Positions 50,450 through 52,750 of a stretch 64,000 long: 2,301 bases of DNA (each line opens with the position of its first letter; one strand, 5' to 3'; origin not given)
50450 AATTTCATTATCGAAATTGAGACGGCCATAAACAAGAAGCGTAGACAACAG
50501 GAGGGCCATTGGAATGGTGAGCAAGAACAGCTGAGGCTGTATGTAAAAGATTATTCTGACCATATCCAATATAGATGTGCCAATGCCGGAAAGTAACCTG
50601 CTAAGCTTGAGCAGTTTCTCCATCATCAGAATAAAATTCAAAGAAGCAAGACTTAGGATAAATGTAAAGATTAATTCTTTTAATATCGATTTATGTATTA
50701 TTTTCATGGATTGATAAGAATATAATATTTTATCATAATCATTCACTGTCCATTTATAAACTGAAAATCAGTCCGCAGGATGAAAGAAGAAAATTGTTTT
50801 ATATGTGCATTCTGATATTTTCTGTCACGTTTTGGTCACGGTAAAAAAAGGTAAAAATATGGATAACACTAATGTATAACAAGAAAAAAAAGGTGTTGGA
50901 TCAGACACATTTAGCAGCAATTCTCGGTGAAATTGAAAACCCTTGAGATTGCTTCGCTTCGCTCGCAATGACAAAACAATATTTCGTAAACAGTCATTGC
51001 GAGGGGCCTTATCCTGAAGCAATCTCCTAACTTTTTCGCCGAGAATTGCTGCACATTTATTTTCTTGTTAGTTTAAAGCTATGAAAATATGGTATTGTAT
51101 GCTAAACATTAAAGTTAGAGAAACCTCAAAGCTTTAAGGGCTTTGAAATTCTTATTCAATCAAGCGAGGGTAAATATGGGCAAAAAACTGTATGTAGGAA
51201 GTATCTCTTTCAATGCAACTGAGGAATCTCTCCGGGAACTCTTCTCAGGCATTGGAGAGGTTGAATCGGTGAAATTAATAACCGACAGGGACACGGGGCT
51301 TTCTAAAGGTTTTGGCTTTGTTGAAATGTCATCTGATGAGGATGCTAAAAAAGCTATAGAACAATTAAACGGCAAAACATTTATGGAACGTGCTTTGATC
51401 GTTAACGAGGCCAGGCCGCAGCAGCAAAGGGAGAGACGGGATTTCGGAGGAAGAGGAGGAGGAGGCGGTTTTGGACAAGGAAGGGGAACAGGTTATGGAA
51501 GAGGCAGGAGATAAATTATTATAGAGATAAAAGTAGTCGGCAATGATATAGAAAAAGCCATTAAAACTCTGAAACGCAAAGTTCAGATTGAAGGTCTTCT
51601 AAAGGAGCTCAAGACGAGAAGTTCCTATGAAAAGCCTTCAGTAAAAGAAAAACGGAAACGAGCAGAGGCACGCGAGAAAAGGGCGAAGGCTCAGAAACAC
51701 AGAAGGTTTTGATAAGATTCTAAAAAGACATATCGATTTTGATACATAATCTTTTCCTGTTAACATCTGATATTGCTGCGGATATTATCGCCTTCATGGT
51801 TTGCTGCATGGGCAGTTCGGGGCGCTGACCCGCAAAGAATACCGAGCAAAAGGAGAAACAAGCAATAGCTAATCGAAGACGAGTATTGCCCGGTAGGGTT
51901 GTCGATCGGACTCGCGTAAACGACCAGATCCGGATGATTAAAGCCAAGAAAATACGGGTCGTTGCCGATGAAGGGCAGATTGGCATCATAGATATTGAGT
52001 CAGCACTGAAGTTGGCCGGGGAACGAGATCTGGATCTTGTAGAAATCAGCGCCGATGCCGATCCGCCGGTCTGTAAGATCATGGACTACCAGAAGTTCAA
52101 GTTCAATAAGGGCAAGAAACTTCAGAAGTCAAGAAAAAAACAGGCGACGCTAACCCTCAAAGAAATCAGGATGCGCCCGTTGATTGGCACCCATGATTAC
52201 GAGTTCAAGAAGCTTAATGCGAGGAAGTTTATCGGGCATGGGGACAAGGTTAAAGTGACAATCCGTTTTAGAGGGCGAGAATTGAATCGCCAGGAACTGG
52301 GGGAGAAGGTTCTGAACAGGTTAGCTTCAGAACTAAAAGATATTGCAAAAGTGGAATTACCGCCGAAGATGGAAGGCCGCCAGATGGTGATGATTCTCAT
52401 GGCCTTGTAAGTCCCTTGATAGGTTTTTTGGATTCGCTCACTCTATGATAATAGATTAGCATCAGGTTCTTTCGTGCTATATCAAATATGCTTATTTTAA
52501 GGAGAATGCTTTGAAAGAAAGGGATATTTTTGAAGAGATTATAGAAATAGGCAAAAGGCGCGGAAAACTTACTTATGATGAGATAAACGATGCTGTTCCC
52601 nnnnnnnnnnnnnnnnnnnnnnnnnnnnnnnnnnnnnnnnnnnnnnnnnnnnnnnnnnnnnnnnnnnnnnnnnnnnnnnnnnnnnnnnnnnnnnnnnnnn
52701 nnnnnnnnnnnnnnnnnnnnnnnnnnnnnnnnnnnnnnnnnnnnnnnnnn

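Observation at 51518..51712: S21 paralog with no canonical start codon, translationally abutting an RRM protein gene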

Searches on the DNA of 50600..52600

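Call 19: search_rna_families(source=window, start=50600, end=52600, threshold=evalue, max_evalue=5)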
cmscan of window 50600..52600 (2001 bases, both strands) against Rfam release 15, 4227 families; matches with E-value up to 5: 1.
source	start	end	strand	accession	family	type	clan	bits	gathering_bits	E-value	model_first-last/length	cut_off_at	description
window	51676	51804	+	RF01948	KCNQ1OT1_3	Gene; lncRNA;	-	22.1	60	2.3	1-116/116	no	KCNQ1 overlapping transcript 1 conserved region 3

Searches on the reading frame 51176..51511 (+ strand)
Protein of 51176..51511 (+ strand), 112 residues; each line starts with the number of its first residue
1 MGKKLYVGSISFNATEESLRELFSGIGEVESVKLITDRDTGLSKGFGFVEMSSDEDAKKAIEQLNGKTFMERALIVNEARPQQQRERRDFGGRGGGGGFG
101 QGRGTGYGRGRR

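Call 6: search_protein_families(library=pfam, proteins=[window:51176-51511:+], max_evalue=0.01)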
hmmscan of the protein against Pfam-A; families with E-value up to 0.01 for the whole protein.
seq(112 aa): 2 families
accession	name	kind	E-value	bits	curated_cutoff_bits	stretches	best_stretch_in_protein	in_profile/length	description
PF00076.28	RRM_1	-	2.6e-24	85.3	20.7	1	5-74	1-69/70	RNA recognition motif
PF13893.12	RRM_5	-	0.0098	16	27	0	15-80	40-100/125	RNA recognition motif. (a.k.a. RRM, RBD, or RNP domain)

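Call 9: find_encoding_contigs(protein=window:51176-51511:+, flank=3000)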
Protein seq(112 aa) (112 aa): 5 contigs read that carry it; 5 places shown.
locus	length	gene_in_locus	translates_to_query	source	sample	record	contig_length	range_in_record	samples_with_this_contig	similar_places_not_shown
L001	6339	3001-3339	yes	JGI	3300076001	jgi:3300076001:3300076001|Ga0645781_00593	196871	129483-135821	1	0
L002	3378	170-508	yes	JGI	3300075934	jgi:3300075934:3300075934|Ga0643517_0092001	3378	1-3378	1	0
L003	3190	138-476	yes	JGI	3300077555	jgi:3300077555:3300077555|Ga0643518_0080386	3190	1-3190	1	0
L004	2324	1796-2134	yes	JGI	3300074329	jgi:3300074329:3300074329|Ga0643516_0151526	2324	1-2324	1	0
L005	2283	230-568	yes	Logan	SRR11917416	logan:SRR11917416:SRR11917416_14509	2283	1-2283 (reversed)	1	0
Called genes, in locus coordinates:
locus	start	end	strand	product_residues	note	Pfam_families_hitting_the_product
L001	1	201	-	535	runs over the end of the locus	PF03065:Glyco_hydro_57, PF09210:BE_C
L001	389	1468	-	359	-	PF03739:LptF_LptG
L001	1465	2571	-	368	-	PF03739:LptF_LptG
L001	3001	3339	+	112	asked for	PF00076:RRM_1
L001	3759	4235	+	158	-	PF05198:IF3_N, PF00707:IF3_C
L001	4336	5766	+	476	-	PF03979:Sigma70_r1_1, PF00140:Sigma70_r1_2 (weak), PF04542:Sigma70_r2, PF04539:Sigma70_r3, PF04545:Sigma70_r4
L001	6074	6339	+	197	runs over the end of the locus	PF00561:Abhydrolase_1, PF12146:Hydrolase_4 (faint), PF12697:Abhydrolase_6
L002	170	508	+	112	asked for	PF00076:RRM_1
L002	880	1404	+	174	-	PF05198:IF3_N, PF00707:IF3_C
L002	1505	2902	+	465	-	PF03979:Sigma70_r1_1, PF00140:Sigma70_r1_2 (weak), PF04542:Sigma70_r2, PF04539:Sigma70_r3, PF04545:Sigma70_r4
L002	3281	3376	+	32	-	?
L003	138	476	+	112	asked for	PF00076:RRM_1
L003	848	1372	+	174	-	PF05198:IF3_N, PF00707:IF3_C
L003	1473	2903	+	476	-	PF03979:Sigma70_r1_1, PF00140:Sigma70_r1_2 (weak), PF04542:Sigma70_r2, PF04539:Sigma70_r3, PF04545:Sigma70_r4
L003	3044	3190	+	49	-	?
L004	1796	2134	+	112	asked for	PF00076:RRM_1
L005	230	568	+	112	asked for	PF00076:RRM_1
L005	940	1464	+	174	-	PF05198:IF3_N, PF00707:IF3_C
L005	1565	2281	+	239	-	?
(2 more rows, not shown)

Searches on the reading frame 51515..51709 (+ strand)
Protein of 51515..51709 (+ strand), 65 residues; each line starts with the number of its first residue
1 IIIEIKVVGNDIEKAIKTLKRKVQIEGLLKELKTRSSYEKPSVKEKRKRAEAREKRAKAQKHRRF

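Call 6: search_protein_families(library=pfam, proteins=[window:51515-51709:+], max_evalue=0.01)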
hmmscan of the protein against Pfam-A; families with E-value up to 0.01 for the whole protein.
seq(65 aa): 1 family
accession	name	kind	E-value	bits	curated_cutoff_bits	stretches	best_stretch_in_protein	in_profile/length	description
PF01165.25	Ribosomal_S21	-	7.6e-15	54.8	27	1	5-56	2-54/55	Ribosomal protein S21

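Call 8: find_homologous_proteins(query=window:51515-51709:+, max_evalue=0.001)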
Query seq(65 aa) (65 aa): 21 proteins with E <= 0.001 among 22 candidates.
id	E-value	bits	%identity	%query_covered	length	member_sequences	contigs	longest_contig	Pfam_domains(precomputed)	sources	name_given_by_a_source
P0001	1.8e-28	114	98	97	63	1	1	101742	PF01165.26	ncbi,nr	ncbi:MAG: 30S ribosomal protein S21 [Nitrospirae bacterium]|nr:30S ribosomal protein S21 [Nitrospiro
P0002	1.2e-26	108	94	97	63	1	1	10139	PF01165.26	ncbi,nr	ncbi:MAG: 30S ribosomal protein S21 [Nitrospirota bacterium]|nr:30S ribosomal protein S21 [Nitrospir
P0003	1.6e-26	108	92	98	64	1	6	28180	PF01165.26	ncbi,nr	ncbi:MAG: 30S ribosomal protein S21 [Nitrospirae bacterium CG_4_10_14_0_8_um_filter_41_23]|nr:30S ri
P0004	8.3e-26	106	92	97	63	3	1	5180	PF01165.26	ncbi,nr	ncbi:MAG: 30S ribosomal protein S21 [Thermodesulfovibrio sp. RBG_19FT_COMBO_41_18]|nr:MAG: 30S ribos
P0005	1.2e-23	99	86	97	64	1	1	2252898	PF01165.26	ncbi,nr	ncbi:MAG: 30S ribosomal protein S21 [Nitrospiraceae bacterium]|nr:MAG: 30S ribosomal protein S21 [Ni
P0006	4.9e-23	97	84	98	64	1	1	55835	PF01165.26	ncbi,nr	ncbi:MAG: 30S ribosomal protein S21 [Thermodesulfovibrionales bacterium]|nr:30S ribosomal protein S2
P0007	7.0e-22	93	83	97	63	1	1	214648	PF01165.26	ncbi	ncbi:MAG: 30S ribosomal protein S21 [Nitrospirota bacterium]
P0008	8.9e-22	93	86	91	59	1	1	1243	PF01165.26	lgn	-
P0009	2.4e-21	92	81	98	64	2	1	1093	PF01165.26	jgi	-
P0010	3.2e-21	91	86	91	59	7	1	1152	PF01165.26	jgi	jgi:small subunit ribosomal protein S21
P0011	2.2e-20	89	85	91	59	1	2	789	PF01165.26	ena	-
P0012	4.6e-20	88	85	91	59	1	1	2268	PF01165.26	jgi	jgi:small subunit ribosomal protein S21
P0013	2.8e-18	82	69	100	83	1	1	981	PF01165.26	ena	-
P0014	7.5e-17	78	73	95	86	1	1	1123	PF01165.26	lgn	-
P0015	1.5e-16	77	73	95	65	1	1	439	PF01165.26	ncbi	-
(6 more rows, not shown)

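Call 12: find_related_loci(query=A1, collection=genome_contigs, flank=2500)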
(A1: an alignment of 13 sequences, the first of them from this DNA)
Query A1 (64 aa) in genome_contigs; peptide patterns used: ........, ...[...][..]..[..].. (x = any residue, [..] = any of these).
165 stretches matched a pattern; 103 encode a relative of the query (tblastn E <= 1e-3); the best 80 are kept; 80 distinct loci.
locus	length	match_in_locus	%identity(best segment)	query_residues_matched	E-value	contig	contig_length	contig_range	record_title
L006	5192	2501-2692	95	1-64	3e-34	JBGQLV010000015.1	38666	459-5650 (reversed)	MAG: Thermodesulfovibrionia bacterium isolate OBJ2_061818_150_9 k141_1460152_length_38666_cov_18.1624, whole genome shot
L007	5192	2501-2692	94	1-64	2e-33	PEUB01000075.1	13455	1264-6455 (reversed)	MAG: Nitrospirae bacterium CG02_land_8_20_14_3_00_41_53 CG02_land_8_20_14_3.00_150_scaffold_2207_c, whole genome shotgun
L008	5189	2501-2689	94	1-63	8e-33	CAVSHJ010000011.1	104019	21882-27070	MAG: Thermodesulfovibrionales bacterium isolate MFD01299.bin.3.198 genome assembly, contig: contig_27539, whole genome s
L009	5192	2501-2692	91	1-64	8e-33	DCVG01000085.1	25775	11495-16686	MAG TPA_asm: Nitrospiraceae bacterium UBA2194 UBA2194_contig_26106, whole genome shotgun sequence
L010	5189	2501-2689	90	1-63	2e-31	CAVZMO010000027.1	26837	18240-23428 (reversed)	MAG: Thermodesulfovibrionales bacterium isolate MFD04408.bin.2.178 genome assembly, contig: contig_28013, whole genome s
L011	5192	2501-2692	88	1-64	6e-31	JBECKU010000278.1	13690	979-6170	MAG: Candidatus Sulfobium sp. isolate ETDI26 k127_3032279, whole genome shotgun sequence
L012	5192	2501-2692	88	1-64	8e-31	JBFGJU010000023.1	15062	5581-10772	MAG: Thermodesulfovibrionales bacterium isolate Mix_sand03.2021.01.D.26 k141_558725_length_15062_cov_9.3920, whole genom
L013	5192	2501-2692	88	1-64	8e-31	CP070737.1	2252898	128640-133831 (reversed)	MAG: Nitrospiraceae bacterium isolate bin398 chromosome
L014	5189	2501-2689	87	1-63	1e-30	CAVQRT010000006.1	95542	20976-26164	MAG: Thermodesulfovibrionales bacterium isolate MFD09779.bin.2.135 genome assembly, contig: contig_17724, whole genome s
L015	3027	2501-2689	87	1-63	3e-30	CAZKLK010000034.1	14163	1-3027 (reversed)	MAG TPA_asm: uncultured Nitrospiraceae bacterium isolate binchicken_co377_168 genome assembly, contig: NODE_3182_length_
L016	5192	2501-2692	84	1-64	3e-29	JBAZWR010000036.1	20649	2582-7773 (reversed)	MAG: Thermodesulfovibrionales bacterium isolate SO_2017_GW1_37 NODE_10030_length_20649_cov_1.287155_OW334_2017, whole ge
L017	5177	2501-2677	90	6-64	2e-29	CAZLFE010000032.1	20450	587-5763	MAG TPA_asm: uncultured Nitrospiraceae bacterium isolate binchicken_co325_89 genome assembly, contig: NODE_613_length_20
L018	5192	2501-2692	84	1-64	3e-29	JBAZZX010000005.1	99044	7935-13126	MAG: Thermodesulfovibrionales bacterium isolate SO_2017_GW3_27 scaffold_218_c1_OW296A_2017, whole genome shotgun sequenc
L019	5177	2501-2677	88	6-64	1e-28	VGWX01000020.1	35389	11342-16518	MAG: Nitrospira sp. isolate K_DeepCast_150m_m2_200 K_DeepCast_150m_m2_200_Ga0194126_10001816, whole genome shotgun seque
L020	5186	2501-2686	84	3-64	2e-28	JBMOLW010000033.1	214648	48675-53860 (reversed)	MAG: Nitrospirota bacterium isolate Betzabe_MAG034 MAG034_33, whole genome shotgun sequence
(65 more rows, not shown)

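Call 36: search_protein_families(library=ncbifam, proteins=[window:51518-51709:+], max_evalue=0.00001)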
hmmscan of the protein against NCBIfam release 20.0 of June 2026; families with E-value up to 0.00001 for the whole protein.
seq(64 aa): 1 family
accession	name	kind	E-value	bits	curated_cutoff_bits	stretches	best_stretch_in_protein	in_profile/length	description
TIGR00030.1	S21p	equivalog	5.4e-14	51.8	28.95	1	3-57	2-57/58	30S ribosomal protein S21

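Call 37: find_encoding_contigs(protein=P0001, flank=1500, max_places=3)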
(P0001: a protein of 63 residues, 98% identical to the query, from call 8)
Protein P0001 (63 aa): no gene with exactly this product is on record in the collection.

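Call 38: find_encoding_contigs(protein=P0006, flank=1500, max_places=3)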
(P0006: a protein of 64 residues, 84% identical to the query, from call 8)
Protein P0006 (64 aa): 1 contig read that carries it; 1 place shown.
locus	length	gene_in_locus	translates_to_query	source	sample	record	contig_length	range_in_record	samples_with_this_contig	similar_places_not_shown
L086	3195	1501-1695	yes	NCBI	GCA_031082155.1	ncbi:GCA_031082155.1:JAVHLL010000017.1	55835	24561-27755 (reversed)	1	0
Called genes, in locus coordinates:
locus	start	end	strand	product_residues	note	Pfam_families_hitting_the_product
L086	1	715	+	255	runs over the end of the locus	PF23023:Anti-Pycsar_Apyc1, PF00753:Lactamase_B (weak), PF12706:Lactamase_B_2, PF02112:PDEase_II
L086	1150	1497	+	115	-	PF00076:RRM_1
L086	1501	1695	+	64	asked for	PF01165:Ribosomal_S21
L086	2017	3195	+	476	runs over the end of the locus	PF03979:Sigma70_r1_1, PF00140:Sigma70_r1_2, PF04542:Sigma70_r2, PF04539:Sigma70_r3, PF04545:Sigma70_r4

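Call 45: find_related_loci(query=A1, collection=metagenome_contigs, flank=1200)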
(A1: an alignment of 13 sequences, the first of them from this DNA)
Query A1 (64 aa) in metagenome_contigs; peptide patterns used: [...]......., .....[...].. (x = any residue, [..] = any of these).
600 stretches matched a pattern (row limit reached: there are more); 467 encode a relative of the query (tblastn E <= 1e-3); the best 80 are kept; 80 distinct loci.
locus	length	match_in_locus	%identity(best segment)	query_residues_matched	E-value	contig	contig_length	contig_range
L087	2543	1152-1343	88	1-64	2e-31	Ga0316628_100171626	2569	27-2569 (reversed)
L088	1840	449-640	84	1-64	1e-29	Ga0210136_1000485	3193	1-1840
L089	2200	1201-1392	84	1-64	1e-29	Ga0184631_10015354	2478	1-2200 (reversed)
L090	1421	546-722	86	6-64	4e-28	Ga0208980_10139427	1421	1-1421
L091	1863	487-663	86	6-64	8e-28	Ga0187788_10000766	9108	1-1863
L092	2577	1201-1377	86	6-64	1e-27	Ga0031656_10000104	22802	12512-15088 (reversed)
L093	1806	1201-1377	85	6-64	2e-27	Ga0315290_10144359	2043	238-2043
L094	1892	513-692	82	5-64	3e-27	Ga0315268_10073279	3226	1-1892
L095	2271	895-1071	86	6-64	3e-27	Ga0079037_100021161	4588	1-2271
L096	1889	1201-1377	85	6-64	2e-27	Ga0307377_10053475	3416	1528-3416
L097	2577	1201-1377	85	6-64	5e-27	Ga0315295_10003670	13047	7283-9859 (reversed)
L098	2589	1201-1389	68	2-64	2e-23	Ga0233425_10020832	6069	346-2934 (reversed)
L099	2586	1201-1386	68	2-63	5e-23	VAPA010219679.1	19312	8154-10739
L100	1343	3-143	94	18-64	4e-23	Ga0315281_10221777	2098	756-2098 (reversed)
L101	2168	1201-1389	67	1-63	6e-23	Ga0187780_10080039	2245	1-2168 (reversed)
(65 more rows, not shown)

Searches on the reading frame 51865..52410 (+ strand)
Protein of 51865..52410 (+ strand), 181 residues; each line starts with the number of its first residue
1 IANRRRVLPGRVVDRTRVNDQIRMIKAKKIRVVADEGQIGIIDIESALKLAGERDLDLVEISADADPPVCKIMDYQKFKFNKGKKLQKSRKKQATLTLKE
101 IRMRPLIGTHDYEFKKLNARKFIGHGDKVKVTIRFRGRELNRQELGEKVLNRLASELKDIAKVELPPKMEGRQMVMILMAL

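Call 6: search_protein_families(library=pfam, proteins=[window:51865-52410:+], max_evalue=0.01)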
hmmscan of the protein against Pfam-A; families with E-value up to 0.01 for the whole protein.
window:51865-52410:+ (181 aa): 2 families
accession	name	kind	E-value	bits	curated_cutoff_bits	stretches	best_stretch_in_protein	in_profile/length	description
PF00707.27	IF3_C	-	5.3e-35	119.7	34.8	1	97-179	2-84/86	Translation initiation factor IF-3, C-terminal domain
PF05198.21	IF3_N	-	4.9e-25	87.9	26.9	1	24-88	4-69/70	Translation initiation factor IF-3, N-terminal domain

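Call 36: search_protein_families(library=ncbifam, proteins=[window:51865-52410:+], max_evalue=0.00001)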
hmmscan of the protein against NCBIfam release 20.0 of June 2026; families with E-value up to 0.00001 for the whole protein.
window:51865-52410:+ (181 aa): 1 family
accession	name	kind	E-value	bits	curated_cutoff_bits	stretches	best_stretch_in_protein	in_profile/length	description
TIGR00168.2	infC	equivalog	7e-61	204.9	60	1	15-178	4-165/170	translation initiation factor IF-3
